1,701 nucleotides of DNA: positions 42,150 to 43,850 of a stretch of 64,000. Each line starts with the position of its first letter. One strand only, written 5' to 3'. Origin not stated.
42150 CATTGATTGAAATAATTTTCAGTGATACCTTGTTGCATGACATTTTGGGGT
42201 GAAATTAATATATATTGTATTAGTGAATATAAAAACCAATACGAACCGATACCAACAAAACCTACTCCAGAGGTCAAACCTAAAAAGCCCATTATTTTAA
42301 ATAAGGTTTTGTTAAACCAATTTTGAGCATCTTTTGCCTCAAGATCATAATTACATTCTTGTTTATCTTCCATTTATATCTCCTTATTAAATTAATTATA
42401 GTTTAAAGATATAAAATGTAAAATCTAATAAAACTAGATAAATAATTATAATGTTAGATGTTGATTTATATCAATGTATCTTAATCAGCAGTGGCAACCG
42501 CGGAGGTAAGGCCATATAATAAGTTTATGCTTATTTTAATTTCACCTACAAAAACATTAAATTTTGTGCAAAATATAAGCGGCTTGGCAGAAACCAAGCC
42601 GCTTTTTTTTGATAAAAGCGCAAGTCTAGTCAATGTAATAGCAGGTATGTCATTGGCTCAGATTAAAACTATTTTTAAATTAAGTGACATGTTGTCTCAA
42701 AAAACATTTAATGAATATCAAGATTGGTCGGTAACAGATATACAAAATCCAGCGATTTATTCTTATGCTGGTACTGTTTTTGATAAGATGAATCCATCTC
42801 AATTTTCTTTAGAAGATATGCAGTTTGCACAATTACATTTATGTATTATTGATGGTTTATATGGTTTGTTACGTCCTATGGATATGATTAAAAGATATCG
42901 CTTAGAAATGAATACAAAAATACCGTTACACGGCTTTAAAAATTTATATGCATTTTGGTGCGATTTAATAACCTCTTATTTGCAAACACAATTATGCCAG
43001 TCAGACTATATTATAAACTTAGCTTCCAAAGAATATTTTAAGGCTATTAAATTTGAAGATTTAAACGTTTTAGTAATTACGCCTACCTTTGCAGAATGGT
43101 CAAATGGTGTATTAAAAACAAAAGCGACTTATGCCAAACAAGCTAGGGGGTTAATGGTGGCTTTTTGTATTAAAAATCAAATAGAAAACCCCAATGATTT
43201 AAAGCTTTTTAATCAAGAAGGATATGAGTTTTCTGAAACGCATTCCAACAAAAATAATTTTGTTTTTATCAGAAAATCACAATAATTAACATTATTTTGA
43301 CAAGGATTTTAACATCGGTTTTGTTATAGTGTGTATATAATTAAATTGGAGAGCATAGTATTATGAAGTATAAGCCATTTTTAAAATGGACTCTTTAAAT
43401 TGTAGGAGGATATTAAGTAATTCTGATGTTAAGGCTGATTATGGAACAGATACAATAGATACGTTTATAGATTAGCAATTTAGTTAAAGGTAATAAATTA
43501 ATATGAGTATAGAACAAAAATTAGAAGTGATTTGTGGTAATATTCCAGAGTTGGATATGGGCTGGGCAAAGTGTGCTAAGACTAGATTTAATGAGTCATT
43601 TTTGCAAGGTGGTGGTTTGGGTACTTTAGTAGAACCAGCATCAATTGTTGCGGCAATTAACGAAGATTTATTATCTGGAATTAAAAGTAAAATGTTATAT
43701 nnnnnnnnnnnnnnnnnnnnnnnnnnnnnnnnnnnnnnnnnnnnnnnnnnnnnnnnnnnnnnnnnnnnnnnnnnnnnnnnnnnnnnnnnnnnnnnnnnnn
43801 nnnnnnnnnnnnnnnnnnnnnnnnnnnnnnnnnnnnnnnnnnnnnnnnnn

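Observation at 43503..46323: cobT immediately followed (1-nt gap) by a pabB-pabC fusion, convergent on the ebo-like operon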

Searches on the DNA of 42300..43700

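Call 46: search_rna_families(source=window, start=42300, end=43700, threshold=evalue, max_evalue=1)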
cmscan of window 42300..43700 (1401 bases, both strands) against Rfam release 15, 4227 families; matches with E-value up to 1: 7.
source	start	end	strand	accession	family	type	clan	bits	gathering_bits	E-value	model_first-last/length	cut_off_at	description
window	42451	42609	+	RF02449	ncr1015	Gene; sRNA;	-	31.7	60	0.029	1-121/121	no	Bacillus sRNA ncr1015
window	42515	42616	+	RF00558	L20_leader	Cis-reg; leader;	-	29.4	58.7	0.0021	1-127/127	no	Ribosomal protein L20 leader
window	42525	42670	+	RF02845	Ref1C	Gene; sRNA;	-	24.9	90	0.55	1-131/131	no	Enterococcus sRNA 1C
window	42558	42612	+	RF02074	STnc240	Gene; sRNA;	-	24.5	55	0.68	1-77/77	no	Enterobacterial sRNA STnc240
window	42530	42615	+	RF02059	STnc50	Gene; sRNA;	-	23.8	55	0.3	1-84/84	no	Salmonella enterica sRNA STnc40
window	42519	42607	+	RF04184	BTnc060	Gene; sRNA;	-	22.3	228.9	0.82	1-213/213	no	Bacteroides sRNA BTnc060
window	42527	42609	+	RF02763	IsrM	Gene; sRNA;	-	15.3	376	0.12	1-329/329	no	IsrM sRNA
